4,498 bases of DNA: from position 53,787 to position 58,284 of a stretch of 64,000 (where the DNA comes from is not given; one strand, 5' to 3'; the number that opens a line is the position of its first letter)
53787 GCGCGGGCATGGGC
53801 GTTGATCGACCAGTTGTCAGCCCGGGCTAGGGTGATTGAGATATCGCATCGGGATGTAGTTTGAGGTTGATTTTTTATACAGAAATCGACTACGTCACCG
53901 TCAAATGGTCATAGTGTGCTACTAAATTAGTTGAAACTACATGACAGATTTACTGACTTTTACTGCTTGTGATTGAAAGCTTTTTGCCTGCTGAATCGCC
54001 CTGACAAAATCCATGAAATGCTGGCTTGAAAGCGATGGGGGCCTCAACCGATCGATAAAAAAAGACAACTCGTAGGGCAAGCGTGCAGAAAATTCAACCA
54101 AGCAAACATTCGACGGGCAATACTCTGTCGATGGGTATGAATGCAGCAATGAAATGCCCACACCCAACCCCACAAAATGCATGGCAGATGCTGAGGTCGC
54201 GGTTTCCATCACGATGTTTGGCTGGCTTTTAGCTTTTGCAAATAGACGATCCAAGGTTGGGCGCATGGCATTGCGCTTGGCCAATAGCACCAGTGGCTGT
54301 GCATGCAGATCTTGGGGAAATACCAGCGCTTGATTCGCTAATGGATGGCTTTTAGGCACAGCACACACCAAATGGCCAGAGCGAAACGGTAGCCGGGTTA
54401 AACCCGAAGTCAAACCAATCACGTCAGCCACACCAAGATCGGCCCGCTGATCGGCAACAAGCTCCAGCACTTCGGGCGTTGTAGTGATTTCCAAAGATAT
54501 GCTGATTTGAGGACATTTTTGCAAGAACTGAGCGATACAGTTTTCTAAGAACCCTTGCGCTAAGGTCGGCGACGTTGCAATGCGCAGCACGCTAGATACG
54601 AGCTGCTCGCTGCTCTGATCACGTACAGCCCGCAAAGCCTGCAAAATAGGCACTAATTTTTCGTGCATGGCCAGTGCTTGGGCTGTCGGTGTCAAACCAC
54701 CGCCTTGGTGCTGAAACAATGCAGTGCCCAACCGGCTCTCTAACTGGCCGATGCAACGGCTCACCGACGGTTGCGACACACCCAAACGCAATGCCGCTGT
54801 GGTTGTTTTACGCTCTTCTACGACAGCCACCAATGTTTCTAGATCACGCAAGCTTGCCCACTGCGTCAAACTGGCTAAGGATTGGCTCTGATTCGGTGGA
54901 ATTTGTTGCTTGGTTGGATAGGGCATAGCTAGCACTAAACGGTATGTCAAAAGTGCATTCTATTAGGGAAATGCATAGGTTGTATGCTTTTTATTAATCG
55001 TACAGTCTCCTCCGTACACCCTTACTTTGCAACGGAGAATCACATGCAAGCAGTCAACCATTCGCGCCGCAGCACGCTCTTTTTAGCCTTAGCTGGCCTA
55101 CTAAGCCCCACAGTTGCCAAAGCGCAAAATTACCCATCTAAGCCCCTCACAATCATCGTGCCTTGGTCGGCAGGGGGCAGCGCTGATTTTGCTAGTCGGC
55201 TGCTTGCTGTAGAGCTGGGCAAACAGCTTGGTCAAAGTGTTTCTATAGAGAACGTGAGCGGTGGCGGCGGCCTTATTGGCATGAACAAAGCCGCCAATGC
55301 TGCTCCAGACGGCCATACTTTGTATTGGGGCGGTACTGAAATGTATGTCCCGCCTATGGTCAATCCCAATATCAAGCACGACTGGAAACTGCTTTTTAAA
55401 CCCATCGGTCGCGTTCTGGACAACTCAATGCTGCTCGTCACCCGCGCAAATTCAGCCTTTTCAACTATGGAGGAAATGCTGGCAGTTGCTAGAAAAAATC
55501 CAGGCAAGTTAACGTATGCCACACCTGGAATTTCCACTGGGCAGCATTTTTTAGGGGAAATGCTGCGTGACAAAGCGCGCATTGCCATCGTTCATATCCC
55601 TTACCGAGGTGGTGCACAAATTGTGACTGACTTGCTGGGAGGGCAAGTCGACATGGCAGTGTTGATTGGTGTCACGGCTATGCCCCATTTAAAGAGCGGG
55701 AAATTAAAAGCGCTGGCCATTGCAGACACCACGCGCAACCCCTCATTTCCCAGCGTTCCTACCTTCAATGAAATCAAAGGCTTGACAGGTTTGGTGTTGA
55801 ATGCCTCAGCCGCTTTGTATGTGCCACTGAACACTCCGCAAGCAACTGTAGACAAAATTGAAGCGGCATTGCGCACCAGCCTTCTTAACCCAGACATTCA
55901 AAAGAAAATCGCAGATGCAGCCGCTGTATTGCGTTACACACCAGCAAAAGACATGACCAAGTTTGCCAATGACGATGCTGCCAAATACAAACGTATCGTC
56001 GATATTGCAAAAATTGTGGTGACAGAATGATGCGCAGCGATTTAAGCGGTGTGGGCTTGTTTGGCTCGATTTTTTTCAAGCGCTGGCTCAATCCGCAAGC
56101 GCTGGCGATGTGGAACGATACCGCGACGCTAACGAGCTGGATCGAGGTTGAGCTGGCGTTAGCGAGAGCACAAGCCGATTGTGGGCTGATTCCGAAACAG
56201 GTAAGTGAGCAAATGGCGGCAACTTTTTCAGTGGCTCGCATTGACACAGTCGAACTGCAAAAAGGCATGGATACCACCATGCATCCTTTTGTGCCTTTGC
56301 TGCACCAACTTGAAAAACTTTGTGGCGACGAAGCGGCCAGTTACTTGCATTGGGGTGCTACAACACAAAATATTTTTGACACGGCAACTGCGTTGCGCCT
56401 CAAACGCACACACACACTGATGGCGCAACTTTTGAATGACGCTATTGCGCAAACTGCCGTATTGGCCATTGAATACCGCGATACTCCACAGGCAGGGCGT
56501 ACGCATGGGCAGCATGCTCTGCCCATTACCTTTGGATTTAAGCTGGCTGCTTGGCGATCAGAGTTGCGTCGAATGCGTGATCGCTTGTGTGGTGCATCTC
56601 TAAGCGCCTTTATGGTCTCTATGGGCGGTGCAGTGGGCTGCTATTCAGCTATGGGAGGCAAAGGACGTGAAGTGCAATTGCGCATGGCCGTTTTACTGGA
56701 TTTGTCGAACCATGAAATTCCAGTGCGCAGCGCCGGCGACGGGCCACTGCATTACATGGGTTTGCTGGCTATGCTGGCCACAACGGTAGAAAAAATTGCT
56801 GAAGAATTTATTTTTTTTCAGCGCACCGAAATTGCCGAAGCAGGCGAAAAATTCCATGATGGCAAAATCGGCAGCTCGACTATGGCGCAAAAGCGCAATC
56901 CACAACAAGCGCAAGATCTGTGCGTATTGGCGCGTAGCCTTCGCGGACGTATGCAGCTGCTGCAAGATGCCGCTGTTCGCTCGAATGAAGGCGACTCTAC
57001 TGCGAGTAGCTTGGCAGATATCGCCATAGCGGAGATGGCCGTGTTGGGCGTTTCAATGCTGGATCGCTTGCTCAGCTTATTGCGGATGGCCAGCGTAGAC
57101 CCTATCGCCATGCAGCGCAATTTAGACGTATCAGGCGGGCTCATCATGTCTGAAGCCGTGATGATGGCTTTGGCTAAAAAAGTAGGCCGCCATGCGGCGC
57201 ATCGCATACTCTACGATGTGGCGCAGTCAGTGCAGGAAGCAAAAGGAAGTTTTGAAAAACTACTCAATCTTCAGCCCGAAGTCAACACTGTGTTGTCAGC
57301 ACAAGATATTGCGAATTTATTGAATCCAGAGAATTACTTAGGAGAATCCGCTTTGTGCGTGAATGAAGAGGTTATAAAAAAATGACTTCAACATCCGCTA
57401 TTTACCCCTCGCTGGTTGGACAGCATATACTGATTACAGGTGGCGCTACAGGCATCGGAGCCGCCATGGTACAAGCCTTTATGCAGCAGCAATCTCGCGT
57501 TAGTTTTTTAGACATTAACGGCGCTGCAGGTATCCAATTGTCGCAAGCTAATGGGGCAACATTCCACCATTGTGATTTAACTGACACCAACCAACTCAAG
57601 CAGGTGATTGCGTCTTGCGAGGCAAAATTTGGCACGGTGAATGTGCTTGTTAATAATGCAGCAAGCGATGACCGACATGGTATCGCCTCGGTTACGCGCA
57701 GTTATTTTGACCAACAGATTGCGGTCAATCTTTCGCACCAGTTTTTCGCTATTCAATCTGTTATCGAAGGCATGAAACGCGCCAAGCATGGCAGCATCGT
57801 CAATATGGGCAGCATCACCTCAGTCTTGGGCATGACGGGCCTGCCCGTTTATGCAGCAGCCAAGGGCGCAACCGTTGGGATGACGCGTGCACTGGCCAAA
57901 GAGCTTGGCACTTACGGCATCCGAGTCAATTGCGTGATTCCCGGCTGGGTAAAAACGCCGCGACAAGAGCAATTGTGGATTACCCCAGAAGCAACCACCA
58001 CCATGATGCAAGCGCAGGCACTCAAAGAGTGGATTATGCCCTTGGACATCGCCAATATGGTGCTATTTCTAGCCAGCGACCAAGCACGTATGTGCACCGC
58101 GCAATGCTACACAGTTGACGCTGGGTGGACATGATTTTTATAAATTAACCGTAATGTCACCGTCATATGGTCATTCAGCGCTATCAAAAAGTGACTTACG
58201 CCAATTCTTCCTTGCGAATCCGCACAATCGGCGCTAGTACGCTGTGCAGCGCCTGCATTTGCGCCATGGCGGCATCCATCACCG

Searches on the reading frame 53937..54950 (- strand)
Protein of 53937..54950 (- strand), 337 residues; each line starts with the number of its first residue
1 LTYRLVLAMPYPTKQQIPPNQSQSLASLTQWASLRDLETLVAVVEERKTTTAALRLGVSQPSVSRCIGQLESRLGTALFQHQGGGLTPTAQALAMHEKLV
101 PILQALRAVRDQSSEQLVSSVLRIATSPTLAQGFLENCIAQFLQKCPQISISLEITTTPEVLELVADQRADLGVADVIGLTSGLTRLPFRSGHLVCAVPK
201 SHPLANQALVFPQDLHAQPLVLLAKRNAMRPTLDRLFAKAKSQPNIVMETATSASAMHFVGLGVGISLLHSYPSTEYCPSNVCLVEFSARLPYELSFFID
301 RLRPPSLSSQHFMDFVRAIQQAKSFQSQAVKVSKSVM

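Call 72: search_protein_families(library=pfam, proteins=[window:53937-54950:-], max_evalue=0.00001)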
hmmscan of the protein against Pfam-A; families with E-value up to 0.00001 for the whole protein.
window:53937-54950:- (337 aa): 2 families
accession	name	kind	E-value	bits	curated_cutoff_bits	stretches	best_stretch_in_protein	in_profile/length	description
PF03466.25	LysR_substrate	-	5.4e-37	127.7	28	1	117-318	3-206/209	LysR substrate binding domain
PF00126.33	HTH_1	-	1.8e-18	66.7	26.6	1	34-92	1-59/60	Bacterial regulatory helix-turn-helix protein, lysR family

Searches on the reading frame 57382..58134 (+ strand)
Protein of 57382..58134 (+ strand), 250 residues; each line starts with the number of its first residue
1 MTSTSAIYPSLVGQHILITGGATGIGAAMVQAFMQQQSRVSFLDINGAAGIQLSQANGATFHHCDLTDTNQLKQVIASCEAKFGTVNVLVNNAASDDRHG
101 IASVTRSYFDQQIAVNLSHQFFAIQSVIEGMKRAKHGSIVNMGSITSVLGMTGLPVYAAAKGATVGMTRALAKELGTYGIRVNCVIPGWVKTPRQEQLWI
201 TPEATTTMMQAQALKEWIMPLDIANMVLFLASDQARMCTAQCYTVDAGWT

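Call 72: search_protein_families(library=pfam, proteins=[window:57382-58134:+], max_evalue=0.00001)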
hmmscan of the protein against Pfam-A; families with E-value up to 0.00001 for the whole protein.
window:57382-58134:+ (250 aa): 5 families
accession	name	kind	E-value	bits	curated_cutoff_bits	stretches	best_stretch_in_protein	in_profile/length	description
PF13561.12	adh_short_C2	-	1.5e-55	188.8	27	1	22-250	3-236/236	Enoyl-(Acyl carrier protein) reductase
PF00106.31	adh_short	-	3.6e-47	160.8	26.6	1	14-198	1-190/195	short chain dehydrogenase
PF08659.16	KR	-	2.2e-07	31.4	22.6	1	16-167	3-159/180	KR domain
PF01370.27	Epimerase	-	1.1e-06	28.7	20.9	1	16-79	1-63/240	NAD dependent epimerase/dehydratase family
PF23441.1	SDR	-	5.7e-06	26.3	27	0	16-193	10-197/258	SDR-like rossmann domain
